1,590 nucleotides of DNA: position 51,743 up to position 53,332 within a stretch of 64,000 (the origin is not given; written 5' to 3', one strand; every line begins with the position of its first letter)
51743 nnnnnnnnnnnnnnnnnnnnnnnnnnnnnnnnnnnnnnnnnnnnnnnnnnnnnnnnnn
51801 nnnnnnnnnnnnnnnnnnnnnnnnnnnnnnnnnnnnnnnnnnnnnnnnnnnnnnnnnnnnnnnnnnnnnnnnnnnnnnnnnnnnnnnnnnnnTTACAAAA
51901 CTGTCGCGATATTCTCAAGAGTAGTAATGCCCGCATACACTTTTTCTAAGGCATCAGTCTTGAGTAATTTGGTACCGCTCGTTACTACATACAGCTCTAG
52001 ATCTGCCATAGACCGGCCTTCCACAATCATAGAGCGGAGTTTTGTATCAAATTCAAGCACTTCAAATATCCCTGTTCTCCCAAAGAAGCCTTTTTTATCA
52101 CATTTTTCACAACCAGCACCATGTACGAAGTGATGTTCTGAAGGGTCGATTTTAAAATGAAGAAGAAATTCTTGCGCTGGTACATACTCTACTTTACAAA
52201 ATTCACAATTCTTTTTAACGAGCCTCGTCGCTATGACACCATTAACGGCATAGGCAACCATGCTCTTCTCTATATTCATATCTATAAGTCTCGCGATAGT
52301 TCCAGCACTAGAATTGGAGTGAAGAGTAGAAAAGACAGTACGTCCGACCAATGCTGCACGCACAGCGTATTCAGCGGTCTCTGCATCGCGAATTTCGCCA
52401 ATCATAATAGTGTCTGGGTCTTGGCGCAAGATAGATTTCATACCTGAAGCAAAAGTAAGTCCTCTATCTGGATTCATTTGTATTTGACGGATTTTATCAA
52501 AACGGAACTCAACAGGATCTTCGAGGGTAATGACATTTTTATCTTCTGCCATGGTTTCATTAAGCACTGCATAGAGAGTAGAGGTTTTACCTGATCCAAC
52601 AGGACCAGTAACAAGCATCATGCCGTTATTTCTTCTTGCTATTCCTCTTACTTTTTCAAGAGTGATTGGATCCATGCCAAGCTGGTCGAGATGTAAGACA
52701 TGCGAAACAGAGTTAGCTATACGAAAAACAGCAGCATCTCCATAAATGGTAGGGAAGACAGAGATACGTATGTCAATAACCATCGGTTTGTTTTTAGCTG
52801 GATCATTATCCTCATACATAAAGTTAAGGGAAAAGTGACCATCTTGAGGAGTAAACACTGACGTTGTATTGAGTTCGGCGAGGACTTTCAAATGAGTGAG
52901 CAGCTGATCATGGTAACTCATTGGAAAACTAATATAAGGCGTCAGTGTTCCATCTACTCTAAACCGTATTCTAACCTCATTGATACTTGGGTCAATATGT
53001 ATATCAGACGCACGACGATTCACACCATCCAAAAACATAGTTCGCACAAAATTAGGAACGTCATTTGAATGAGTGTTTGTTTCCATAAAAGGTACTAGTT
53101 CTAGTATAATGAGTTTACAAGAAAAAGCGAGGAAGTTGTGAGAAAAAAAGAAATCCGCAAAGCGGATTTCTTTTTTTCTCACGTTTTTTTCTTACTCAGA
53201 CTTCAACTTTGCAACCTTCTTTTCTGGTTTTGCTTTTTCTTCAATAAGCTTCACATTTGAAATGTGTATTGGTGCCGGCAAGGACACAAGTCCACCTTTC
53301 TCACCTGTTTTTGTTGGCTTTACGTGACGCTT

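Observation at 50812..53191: A GspE-family ATPase and a ~1 kb GC-shifted non-coding spacer inserted into the S10-spc ribosomal protein cluster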

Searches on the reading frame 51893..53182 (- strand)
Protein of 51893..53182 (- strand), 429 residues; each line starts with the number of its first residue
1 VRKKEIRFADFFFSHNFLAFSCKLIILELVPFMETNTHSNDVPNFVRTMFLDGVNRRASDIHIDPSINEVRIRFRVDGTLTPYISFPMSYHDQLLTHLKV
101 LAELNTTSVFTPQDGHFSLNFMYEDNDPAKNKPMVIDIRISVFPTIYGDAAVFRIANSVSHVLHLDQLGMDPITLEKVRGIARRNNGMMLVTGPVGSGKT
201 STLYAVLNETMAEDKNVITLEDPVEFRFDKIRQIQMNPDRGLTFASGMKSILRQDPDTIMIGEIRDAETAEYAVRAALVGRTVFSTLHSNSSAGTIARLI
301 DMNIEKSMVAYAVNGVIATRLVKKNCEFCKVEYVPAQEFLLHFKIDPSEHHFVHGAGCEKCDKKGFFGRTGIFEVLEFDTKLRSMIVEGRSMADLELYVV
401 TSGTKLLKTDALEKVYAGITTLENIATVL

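Call 7: search_protein_families(library=pfam, proteins=[window:51893-53086:-])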
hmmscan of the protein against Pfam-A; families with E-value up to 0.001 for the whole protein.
window:51893-53086:- (397 aa): 5 families
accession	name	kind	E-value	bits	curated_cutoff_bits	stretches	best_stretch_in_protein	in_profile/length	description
PF00437.27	T2SSE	-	3.7e-99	332.3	24.9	1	8-393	6-368/370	Type II/IV secretion system protein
PF25199.1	nSTAND_NTPase5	-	0.00017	21.9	34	1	148-205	35-93/145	Novel STAND NTPase 5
PF13173.12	AAA_14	-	0.00027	21.4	27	1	154-273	2-112/129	AAA domain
PF13401.12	AAA_22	-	0.00033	21.4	27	1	152-195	3-46/130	AAA domain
PF20720.3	nSTAND3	-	0.00064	19.9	27.2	0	153-194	16-57/155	Novel STAND NTPase 3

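Call 12: find_encoding_contigs(protein=window:51893-53086:-, flank=10000)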
Protein window:51893-53086:- (397 aa): no gene with exactly this product is on record in the collection.

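Call 13: find_encoding_contigs(protein=window:51893-53182:-, flank=10000)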
Protein window:51893-53182:- (429 aa): 5 contigs read that carry it; 3 places shown.
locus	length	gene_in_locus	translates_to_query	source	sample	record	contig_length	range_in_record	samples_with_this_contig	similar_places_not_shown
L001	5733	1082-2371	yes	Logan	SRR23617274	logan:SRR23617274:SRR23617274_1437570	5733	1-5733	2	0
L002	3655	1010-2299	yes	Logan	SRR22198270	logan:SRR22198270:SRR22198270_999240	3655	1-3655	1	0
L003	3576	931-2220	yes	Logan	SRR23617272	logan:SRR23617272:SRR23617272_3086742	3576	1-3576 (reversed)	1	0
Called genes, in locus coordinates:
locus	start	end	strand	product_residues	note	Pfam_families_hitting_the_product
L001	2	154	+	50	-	?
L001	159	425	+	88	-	PF00366:Ribosomal_S17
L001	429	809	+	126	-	PF00238:Ribosomal_L14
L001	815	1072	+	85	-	PF00467:KOW, PF22682:Ribosomal_uL24m-like (weak), PF17136:ribosomal_L24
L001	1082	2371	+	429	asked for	PF00437:T2SSE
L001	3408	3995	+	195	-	PF00281:Ribosomal_L5, PF00673:Ribosomal_L5_C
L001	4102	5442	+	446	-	PF13406:SLT_2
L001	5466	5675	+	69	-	PF01197:Ribosomal_L31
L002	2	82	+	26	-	?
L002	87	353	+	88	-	PF00366:Ribosomal_S17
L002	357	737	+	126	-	PF00238:Ribosomal_L14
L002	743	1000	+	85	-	PF00467:KOW, PF22682:Ribosomal_uL24m-like (weak), PF17136:ribosomal_L24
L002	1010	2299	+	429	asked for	PF00437:T2SSE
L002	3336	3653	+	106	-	?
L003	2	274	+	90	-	?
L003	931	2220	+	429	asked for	PF00437:T2SSE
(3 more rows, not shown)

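Call 20: find_homologous_proteins(query=window:51893-53086:-)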
Query window:51893-53086:- (397 aa): 8000 proteins with E <= 0.001 among 8000 candidates; the best 120 are listed.
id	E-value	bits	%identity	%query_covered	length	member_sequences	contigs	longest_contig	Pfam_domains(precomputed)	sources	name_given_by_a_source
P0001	7.8e-243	823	90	100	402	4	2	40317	PF00437.27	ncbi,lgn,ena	-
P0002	6.3e-199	679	77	98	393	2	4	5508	PF00437.27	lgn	-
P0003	2.5e-180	617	70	98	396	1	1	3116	PF00437.27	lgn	-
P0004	4.5e-177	607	68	99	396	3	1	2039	PF00437.27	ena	-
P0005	5.1e-176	603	68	98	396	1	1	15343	PF00437.27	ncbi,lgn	-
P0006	1.5e-175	602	67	98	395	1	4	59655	PF00437.27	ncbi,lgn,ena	-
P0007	1.7e-175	601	66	100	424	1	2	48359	PF00437.27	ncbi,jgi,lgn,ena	jgi:type IV pilus assembly protein PilB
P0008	1.6e-174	598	66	100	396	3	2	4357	PF00437.27,PF20720.4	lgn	-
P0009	2.2e-174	598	67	98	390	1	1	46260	PF00437.27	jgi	jgi:type II secretory ATPase GspE/PulE/Tfp pilus assembly ATPase PilB-like protein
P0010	2.9e-174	597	67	98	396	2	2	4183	PF00437.27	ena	-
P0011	3.4e-174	597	67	98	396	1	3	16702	PF00437.27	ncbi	-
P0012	1.3e-173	595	66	98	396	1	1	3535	PF00437.27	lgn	-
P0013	4.6e-173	593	66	99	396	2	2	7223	PF00437.27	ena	-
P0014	1.8e-172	591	67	98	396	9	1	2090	PF00437.27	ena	-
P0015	3.2e-172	591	65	98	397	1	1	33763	PF00437.27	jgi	jgi:type IV pilus assembly protein PilB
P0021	1.6e-161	555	63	98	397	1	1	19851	PF00437.27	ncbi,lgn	-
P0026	5.4e-155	534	61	97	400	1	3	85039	PF00437.27,PF25199.2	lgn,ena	-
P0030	6.0e-150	517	61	95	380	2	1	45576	PF00437.27,PF25199.2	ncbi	-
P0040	6.3e-136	471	54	98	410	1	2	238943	PF00437.27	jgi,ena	-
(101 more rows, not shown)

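Call 21: find_encoding_contigs(protein=P0006, flank=6000, max_places=2)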
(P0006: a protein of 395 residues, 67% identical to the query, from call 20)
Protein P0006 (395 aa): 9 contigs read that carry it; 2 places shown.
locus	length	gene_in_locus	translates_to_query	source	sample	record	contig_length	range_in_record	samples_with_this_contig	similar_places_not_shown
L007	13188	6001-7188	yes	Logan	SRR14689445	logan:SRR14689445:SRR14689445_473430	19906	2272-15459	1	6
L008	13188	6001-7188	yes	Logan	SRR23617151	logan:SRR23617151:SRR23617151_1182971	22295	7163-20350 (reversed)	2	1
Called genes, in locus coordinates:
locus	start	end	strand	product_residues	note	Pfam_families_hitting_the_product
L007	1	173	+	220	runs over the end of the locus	PF00573:Ribosomal_L4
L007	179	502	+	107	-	PF00276:Ribosomal_L23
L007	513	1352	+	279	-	PF00181:Ribosomal_L2_N, PF03947:Ribosomal_L2_C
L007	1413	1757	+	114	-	PF00203:Ribosomal_S19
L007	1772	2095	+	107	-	PF00237:Ribosomal_L22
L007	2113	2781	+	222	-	PF07650:KH_2, PF00189:Ribosomal_S3_C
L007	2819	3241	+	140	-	PF00252:Ribosomal_L16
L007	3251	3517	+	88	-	PF00366:Ribosomal_S17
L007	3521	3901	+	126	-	PF00238:Ribosomal_L14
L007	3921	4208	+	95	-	PF00467:KOW, PF17136:ribosomal_L24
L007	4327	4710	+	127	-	PF11999:Ice_binding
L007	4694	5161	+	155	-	PF04203:Sortase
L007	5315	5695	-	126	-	-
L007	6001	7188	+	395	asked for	PF00437:T2SSE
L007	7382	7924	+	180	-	PF00281:Ribosomal_L5, PF00673:Ribosomal_L5_C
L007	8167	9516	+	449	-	PF13406:SLT_2 (faint)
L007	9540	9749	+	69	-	PF01197:Ribosomal_L31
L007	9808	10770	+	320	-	PF03462:PCRF, PF00472:RF-1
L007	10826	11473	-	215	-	PF00156:Pribosyltran (weak)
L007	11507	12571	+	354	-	PF11104:PilM_2, PF14450:FtsA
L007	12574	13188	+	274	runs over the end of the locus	-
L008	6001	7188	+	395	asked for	PF00437:T2SSE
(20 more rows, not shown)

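Call 22: find_encoding_contigs(protein=P0026, flank=6000, max_places=2)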
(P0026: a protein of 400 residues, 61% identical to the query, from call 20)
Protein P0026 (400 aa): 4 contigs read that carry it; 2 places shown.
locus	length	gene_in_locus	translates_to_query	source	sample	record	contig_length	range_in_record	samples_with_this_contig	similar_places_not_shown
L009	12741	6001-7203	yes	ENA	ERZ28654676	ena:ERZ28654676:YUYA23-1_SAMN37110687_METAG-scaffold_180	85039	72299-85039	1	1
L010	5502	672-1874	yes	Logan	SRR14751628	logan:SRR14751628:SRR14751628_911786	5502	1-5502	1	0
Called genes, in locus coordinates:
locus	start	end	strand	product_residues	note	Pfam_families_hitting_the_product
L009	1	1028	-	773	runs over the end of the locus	-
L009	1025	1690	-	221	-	-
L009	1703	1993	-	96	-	-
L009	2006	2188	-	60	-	PF02416:TatA_B_E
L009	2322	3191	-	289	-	PF00902:TatC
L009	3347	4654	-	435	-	PF01471:PG_binding_1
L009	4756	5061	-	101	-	-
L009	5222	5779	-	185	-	PF00281:Ribosomal_L5, PF00673:Ribosomal_L5_C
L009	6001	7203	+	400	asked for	PF00437:T2SSE, PF25199:nSTAND_NTPase5 (weak)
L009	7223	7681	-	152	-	PF22811:Zn_ribbon_NrdR, PF03477:ATP-cone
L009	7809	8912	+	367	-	PF13521:AAA_28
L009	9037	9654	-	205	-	-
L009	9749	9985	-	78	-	-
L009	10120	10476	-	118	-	-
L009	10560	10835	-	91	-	PF22682:Ribosomal_uL24m-like (weak), PF00467:KOW (weak), PF17136:ribosomal_L24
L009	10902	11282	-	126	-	PF00238:Ribosomal_L14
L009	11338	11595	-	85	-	PF00366:Ribosomal_S17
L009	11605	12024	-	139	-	PF00252:Ribosomal_L16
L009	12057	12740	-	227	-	?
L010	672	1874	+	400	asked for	PF00437:T2SSE, PF25199:nSTAND_NTPase5 (weak)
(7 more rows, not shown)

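Call 23: find_encoding_contigs(protein=P0040, flank=6000, max_places=2)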
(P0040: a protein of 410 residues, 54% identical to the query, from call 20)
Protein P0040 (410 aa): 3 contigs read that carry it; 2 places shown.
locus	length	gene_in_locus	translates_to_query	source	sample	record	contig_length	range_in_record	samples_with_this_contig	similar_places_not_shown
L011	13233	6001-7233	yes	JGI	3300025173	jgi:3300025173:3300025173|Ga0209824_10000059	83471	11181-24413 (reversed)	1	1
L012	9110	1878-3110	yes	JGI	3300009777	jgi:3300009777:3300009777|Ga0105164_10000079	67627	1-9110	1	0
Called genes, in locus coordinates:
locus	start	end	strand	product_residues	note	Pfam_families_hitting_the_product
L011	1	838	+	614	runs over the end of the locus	PF00664:ABC_membrane, PF00005:ABC_tran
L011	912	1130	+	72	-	-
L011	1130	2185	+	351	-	-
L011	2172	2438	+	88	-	-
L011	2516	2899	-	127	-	-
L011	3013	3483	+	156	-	PF01668:SmpB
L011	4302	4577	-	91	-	PF02201:SWIB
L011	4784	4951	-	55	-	-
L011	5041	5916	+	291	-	PF00892:EamA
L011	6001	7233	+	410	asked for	PF00437:T2SSE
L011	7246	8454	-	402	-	PF00817:IMS, PF11799:IMS_C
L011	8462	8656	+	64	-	-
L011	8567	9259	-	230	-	PF01726:LexA_DNA_bind, PF00717:Peptidase_S24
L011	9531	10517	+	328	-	PF03747:ADP_ribosyl_GH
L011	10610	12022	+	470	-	-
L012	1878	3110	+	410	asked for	PF00437:T2SSE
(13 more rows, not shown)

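Call 25: find_related_loci(query=window:51893-53086:-, collection=genome_contigs, flank=6000)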
Query window:51893-53086:- (397 aa) in genome_contigs; peptide patterns used: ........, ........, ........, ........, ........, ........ (x = any residue, [..] = any of these).
139 stretches matched a pattern; 10 encode a relative of the query (tblastn E <= 1e-3); 10 distinct loci.
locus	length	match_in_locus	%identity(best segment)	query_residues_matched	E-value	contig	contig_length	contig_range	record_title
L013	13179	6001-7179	67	1-394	0e+0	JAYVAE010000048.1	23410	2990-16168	MAG: bacterium isolate GL22_UP_metabat_32 GL22_UP_metabat_32_47, whole genome shotgun sequence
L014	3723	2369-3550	66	4-397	0e+0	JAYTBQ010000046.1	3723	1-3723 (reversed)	MAG: Candidatus Paceibacterota bacterium isolate GFS_14379 GFS_14379_45, whole genome shotgun sequence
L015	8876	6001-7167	66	9-397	2e-178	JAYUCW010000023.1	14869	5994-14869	MAG: Candidatus Paceibacterota bacterium isolate GFS_7029 GFS_7029_22, whole genome shotgun sequence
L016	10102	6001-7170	62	4-394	7e-171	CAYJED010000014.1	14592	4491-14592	MAG TPA_asm: uncultured Candidatus Saccharibacteria bacterium isolate ERP123247_co1_147 genome assembly, contig: NODE_25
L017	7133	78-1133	53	61-397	1e-123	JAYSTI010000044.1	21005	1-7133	MAG: Candidatus Lloydbacteria bacterium isolate GFS_12411 GFS_12411_43, whole genome shotgun sequence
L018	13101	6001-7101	40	12-389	3e-97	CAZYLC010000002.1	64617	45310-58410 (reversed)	MAG TPA_asm: uncultured Thermodesulfovibrio sp. isolate binchicken_co40_40 genome assembly, contig: NODE_413_length_6461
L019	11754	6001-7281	44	12-397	2e-120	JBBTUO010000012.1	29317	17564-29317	MAG: Patescibacteria group bacterium isolate H41-bin128_1 H41_bin128_1_000000000012, whole genome shotgun sequence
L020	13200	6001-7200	47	9-397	5e-120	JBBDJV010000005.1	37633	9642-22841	MAG: Candidatus Paceibacterota bacterium isolate LejiaA_42_15 Lejia_A_1750_length_37633_cov_8, whole genome shotgun sequ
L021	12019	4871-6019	40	6-397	2e-91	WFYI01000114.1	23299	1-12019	MAG: Aquificaceae bacterium isolate S141_89_esom k151_81268, whole genome shotgun sequence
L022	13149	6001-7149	39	6-397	1e-89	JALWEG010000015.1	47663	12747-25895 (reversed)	MAG: Aquificaceae bacterium isolate T11_metabat1_scaf2bin.071 T11_NODE_166_length_47663_cov_2.220948, whole genome shotg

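Call 34: find_encoding_contigs(protein=P0002, flank=6000, max_places=4)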
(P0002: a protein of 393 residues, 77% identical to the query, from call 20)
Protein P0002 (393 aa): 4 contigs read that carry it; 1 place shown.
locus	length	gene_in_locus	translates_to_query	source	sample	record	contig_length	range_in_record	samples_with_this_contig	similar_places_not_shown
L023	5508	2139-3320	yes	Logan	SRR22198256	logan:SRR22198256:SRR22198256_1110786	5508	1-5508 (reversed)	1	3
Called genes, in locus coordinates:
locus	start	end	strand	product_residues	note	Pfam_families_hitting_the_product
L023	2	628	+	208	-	?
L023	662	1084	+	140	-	PF00252:Ribosomal_L16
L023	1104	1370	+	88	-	PF00366:Ribosomal_S17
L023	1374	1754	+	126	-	PF00238:Ribosomal_L14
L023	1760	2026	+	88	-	PF00467:KOW, PF22682:Ribosomal_uL24m-like (weak), PF17136:ribosomal_L24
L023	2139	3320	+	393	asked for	PF00437:T2SSE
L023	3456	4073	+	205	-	PF01027:Bax1-I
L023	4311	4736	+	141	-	-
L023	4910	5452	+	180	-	PF00281:Ribosomal_L5, PF00673:Ribosomal_L5_C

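Call 35: find_encoding_contigs(protein=P0003, flank=6000, max_places=3)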
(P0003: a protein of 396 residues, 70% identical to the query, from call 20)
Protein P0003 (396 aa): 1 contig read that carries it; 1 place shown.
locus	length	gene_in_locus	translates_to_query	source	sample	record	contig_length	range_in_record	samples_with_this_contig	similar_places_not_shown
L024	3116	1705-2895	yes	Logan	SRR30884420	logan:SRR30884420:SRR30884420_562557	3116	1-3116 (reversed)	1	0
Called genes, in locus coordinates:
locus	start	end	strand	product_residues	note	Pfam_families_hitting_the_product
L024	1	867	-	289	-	?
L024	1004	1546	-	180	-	PF00281:Ribosomal_L5, PF00673:Ribosomal_L5_C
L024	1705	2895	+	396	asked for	PF00437:T2SSE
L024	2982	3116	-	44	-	?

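Call 41: search_protein_families(library=ncbifam, proteins=[window:51893-53086:-], max_evalue=0.00001)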
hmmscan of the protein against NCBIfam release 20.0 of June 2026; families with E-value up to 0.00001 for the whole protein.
window:51893-53086:- (397 aa): 17 families
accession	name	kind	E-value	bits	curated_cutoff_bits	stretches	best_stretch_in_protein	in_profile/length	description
TIGR02533.1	type_II_gspE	equivalog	8.9e-119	397.3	630.25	1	12-395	111-484/486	type II secretion system ATPase GspE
TIGR02538.1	type_IV_pilB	equivalog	2.6e-116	389.5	675.65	1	5-396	176-561/564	type IV-A pilus assembly ATPase PilB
NF007755.0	PRK10436.1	equivalog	1.3e-104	350.5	617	1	4-396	79-458/465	type II secretion system protein GspE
NF053534.1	T4PilAsmATPsTfpB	equivalog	6.6e-95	318.7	850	1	17-396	208-581/584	type IV pilus assembly ATPase TfpB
NF041000.1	ATPase_ComGA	equivalog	7.3e-68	228.4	300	1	18-291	4-266/267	competence type IV pilus ATPase ComGA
TIGR01420.1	pilT_fam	subfamily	4.4e-46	157.7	319.1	1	21-300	9-278/343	PilT/PilU family type 4a pilus ATPase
TIGR02525.1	plasmid_TraJ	equivalog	9.2e-23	80.8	368.3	1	132-276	131-278/372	plasmid transfer ATPase TraJ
TIGR02524.1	dot_icm_DotB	equivalog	7.4e-22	78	463.3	1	149-281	130-270/358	Dot/Icm type IV secretion system ATPase DotB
TIGR02782.1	TrbB_P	equivalog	3.1e-14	53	304.55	1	118-276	97-267/303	P-type conjugative transfer ATPase TrbB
TIGR02788.1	VirB11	equivalog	7.9e-14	51.4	249.95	1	156-276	146-271/308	P-type DNA transfer ATPase VirB11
TIGR03819.1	heli_sec_ATPase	hypoth_equivalog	1.2e-11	44.4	373.15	1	152-286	176-316/340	TadA family conjugal transfer-associated ATPase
NF058587.1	archaellum_moto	equivalog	2.4e-11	43.1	550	1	156-273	277-399/527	archaellum flagellar ATPase motor FlaI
NF010407.0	PRK13833.1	subfamily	3.3e-11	43.2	499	1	119-276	106-268/323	conjugal transfer protein TrbB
NF010469.0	PRK13894.1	subfamily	3.7e-11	43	508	1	150-270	145-267/320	conjugal transfer ATPase TrbB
NF053672.1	bindosome_BasE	exception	4.9e-07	28.9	1000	1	157-270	273-391/512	bindosome assembly system ATPase subunit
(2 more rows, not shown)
